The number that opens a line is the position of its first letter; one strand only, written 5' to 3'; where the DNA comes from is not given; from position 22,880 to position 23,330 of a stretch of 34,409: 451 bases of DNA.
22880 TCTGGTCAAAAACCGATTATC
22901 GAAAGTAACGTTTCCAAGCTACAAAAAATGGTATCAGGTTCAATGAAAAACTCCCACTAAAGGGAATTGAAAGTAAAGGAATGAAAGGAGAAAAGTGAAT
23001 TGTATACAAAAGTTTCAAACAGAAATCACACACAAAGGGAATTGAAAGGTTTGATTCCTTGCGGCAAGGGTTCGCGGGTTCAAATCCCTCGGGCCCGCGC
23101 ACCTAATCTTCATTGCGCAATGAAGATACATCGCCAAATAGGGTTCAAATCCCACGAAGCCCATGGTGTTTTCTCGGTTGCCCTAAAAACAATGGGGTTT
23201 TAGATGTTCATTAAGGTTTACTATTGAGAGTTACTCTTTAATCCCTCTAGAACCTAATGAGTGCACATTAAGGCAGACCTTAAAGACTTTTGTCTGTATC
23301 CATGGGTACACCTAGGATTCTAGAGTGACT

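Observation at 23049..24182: A 1-kb doc cassette is bracketed by composite direct repeats made of tRNA 3'-end fragments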

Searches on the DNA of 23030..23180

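Call 96: search_rna_families(source=window, start=23030, end=23180, threshold=evalue, max_evalue=10, show_alignments=4)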
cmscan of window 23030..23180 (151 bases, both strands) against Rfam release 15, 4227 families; matches with E-value up to 10: 4.
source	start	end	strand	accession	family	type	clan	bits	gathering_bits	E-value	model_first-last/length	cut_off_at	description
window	23030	23048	-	RF01339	CRISPR-DR27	Gene; CRISPR;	-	16.4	35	3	1-19/25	3'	CRISPR RNA direct repeat element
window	23030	23048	+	RF01319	CRISPR-DR6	Gene; CRISPR;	-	13.8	39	2.6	12-30/30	5'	CRISPR RNA direct repeat element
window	23061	23100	-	RF04354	Plastid-ycf2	Cis-reg;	-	11.5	65.7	9.3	1-75/75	no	Plastid-ycf2 5UTR RNA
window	23073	23090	+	RF00023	tmRNA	Gene;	CL00001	6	47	0.85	346-363/374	no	transfer-messenger RNA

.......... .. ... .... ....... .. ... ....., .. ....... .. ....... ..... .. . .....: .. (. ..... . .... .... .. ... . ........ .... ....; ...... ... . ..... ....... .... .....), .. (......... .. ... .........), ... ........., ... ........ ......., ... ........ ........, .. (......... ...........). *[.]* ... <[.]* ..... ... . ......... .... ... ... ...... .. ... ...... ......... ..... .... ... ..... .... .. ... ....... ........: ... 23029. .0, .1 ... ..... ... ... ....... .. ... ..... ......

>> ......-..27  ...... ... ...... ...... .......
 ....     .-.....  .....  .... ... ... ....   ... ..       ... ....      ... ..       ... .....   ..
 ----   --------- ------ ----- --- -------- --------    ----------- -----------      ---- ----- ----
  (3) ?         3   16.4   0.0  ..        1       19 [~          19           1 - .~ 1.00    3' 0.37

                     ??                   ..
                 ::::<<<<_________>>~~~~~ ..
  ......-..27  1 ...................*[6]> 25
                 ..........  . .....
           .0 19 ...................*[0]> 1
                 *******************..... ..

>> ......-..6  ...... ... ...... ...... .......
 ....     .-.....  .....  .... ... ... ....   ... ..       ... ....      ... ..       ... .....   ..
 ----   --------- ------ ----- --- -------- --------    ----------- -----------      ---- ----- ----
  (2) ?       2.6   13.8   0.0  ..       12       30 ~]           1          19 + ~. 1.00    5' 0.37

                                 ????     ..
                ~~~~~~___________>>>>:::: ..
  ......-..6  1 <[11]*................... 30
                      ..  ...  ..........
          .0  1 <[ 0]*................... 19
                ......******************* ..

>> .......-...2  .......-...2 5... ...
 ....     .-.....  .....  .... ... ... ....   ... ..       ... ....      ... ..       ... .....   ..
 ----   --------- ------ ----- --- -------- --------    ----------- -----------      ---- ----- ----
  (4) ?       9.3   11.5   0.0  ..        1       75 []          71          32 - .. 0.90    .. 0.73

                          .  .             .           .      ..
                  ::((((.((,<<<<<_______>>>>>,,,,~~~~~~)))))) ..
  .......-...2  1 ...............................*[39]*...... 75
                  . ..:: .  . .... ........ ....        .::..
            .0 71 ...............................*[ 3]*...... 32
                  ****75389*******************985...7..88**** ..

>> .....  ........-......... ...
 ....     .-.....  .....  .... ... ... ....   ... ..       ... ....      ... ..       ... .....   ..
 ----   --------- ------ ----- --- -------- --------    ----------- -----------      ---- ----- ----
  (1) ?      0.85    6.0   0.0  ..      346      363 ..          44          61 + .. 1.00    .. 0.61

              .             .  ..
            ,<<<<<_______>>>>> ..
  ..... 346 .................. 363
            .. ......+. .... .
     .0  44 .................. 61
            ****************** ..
